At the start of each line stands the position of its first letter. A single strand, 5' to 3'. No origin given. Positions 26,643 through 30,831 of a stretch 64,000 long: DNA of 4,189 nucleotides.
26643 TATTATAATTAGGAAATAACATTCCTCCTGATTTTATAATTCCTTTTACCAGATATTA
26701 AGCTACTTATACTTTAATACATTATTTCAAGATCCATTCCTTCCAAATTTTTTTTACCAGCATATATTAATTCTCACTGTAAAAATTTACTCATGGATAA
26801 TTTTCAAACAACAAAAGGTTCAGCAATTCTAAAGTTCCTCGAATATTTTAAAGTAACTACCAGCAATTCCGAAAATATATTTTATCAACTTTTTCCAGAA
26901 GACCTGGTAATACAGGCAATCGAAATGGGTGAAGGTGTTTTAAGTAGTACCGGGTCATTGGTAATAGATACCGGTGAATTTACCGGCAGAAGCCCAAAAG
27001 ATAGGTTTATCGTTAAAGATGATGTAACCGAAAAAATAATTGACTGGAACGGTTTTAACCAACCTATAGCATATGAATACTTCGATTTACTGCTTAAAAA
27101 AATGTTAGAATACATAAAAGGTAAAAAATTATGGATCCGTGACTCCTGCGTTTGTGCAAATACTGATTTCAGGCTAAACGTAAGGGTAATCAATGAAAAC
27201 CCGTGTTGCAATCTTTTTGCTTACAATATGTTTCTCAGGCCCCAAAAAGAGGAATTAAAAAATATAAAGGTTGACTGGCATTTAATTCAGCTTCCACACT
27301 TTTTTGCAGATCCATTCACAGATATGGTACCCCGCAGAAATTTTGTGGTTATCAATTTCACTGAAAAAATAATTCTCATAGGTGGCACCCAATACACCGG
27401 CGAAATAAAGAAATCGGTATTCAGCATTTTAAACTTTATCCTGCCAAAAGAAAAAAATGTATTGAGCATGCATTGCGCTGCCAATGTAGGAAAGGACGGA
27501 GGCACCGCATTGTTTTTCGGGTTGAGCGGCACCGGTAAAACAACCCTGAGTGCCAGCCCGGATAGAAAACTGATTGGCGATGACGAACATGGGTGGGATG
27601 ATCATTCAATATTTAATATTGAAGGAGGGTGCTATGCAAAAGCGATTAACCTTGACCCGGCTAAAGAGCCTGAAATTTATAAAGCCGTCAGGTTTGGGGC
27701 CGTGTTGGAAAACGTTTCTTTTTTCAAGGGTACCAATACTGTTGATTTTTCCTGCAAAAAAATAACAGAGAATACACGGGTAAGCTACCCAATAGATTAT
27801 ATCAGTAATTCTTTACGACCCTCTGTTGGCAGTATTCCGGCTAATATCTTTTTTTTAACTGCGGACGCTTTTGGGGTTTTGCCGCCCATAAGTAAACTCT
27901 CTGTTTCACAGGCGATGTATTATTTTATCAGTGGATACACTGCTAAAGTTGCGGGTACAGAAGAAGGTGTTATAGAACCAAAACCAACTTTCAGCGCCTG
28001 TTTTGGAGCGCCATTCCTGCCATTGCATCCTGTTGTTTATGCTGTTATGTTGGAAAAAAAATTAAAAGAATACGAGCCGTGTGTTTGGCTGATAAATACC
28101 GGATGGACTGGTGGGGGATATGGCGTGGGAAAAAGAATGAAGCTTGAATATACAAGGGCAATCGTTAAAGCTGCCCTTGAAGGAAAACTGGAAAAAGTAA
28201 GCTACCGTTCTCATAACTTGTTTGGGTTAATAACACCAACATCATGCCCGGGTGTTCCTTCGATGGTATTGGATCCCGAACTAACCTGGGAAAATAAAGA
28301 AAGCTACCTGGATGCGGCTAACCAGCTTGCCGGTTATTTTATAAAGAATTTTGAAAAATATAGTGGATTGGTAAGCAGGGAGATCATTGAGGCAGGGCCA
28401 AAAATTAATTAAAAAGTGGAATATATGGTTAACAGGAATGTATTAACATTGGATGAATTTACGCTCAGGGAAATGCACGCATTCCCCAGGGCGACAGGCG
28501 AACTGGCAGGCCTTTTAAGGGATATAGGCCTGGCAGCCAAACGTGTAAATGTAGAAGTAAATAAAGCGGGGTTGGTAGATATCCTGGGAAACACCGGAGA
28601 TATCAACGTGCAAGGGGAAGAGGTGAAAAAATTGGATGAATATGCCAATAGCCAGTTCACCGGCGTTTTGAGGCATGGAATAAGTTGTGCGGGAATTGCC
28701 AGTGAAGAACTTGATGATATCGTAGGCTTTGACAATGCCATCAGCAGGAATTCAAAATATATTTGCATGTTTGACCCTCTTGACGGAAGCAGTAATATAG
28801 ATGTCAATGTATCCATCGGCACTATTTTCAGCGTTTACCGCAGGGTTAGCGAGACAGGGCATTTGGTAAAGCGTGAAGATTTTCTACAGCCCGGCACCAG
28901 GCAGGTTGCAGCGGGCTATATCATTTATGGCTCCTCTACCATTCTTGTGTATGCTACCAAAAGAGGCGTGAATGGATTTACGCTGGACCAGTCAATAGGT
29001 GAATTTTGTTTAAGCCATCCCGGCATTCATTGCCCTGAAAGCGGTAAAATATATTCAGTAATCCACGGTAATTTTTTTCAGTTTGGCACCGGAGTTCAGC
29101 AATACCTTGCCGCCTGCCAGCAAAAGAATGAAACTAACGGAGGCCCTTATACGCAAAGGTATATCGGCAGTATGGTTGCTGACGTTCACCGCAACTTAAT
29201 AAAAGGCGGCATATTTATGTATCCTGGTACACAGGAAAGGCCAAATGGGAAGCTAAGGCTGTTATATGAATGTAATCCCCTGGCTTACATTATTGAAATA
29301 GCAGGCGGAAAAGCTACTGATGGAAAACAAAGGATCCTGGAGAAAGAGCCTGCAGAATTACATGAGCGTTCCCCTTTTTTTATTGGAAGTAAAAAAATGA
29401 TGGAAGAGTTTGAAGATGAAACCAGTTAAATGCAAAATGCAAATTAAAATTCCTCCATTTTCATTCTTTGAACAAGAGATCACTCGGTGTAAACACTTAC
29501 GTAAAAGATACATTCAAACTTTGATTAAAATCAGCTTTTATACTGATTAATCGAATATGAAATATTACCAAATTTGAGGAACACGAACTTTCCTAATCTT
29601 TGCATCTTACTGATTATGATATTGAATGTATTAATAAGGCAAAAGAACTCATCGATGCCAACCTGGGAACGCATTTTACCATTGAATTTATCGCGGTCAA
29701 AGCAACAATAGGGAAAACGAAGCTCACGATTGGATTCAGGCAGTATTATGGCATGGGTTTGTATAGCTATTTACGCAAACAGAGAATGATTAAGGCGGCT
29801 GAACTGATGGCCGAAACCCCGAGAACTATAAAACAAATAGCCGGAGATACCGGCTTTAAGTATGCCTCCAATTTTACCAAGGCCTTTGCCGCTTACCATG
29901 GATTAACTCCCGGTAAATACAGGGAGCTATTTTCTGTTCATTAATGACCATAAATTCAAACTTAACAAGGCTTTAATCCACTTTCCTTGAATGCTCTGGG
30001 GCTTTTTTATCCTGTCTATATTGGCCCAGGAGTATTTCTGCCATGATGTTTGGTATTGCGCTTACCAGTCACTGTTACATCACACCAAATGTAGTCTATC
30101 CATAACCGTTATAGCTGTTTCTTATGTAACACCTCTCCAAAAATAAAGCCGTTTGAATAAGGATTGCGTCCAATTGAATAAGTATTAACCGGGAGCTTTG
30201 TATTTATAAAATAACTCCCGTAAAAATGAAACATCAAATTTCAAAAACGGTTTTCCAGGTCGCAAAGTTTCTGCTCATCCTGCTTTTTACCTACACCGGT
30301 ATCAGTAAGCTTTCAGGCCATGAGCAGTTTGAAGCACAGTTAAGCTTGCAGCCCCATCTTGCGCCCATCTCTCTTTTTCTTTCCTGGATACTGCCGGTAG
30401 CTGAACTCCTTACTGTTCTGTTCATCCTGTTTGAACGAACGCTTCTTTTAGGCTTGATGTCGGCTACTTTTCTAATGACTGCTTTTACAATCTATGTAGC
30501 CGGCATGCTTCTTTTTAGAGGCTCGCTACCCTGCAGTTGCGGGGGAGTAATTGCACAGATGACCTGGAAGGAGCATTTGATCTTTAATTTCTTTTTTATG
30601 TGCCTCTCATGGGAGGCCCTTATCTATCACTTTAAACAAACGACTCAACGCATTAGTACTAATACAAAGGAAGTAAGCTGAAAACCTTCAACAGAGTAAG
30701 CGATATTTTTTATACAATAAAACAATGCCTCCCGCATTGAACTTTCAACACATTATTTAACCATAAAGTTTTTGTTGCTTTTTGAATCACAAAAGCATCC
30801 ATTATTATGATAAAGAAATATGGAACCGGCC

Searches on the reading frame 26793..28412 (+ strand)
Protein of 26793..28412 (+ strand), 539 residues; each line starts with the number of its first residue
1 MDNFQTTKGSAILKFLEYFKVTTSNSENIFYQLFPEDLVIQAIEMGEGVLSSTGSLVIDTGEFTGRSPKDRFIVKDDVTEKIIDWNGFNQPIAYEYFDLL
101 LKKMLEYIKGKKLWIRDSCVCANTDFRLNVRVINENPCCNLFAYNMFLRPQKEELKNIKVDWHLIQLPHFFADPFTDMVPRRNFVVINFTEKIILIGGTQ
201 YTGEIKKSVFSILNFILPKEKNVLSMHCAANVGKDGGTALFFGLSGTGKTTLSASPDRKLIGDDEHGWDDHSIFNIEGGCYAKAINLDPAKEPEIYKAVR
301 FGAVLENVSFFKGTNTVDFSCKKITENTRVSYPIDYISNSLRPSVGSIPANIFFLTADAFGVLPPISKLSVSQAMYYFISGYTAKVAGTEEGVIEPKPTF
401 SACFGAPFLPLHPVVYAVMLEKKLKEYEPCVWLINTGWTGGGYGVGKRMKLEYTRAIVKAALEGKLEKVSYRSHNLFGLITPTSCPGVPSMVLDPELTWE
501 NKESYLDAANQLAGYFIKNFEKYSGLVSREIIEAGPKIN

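Call 71: search_protein_families(library=pfam, proteins=[window:26793-28412:+], max_evalue=0.0001)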
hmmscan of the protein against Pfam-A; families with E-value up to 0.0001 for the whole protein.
window:26793-28412:+ (539 aa): 1 family
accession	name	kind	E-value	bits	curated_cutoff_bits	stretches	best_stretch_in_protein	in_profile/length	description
PF01293.25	PEPCK_ATP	-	1.1e-205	684.2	26.5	1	28-490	2-464/465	Phosphoenolpyruvate carboxykinase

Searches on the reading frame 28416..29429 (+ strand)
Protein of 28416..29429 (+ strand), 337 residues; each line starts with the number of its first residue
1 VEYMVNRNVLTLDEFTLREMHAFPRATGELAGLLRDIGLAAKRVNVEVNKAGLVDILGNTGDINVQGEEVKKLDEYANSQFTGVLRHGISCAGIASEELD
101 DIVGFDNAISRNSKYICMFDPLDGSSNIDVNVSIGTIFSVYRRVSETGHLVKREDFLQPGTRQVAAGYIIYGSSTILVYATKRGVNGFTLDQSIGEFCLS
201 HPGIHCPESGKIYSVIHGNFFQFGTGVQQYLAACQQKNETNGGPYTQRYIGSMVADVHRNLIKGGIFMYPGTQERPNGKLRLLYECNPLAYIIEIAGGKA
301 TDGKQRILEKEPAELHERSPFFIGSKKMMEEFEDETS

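Call 71: search_protein_families(library=pfam, proteins=[window:28416-29429:+], max_evalue=0.0001)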
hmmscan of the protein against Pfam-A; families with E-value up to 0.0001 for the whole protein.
window:28416-29429:+ (337 aa): 2 families
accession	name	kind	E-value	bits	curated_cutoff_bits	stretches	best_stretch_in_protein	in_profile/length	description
PF00316.25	FBPase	-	5.2e-68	228.9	34.8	1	11-202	2-191/191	Fructose-1-6-bisphosphatase, N-terminal domain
PF18913.5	FBPase_C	-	1.3e-46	158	27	1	207-333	2-123/127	Fructose-1-6-bisphosphatase, C-terminal domain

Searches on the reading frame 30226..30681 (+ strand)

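Call 71: search_protein_families(library=pfam, proteins=[window:30226-30681:+], max_evalue=0.0001)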
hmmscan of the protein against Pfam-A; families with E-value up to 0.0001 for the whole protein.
window:30226-30681:+ (151 aa): 1 family
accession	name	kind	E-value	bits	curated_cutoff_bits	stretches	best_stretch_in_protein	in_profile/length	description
PF07291.16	MauE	-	1.2e-27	97.2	27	1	8-129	3-123/128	Methylamine utilisation protein MauE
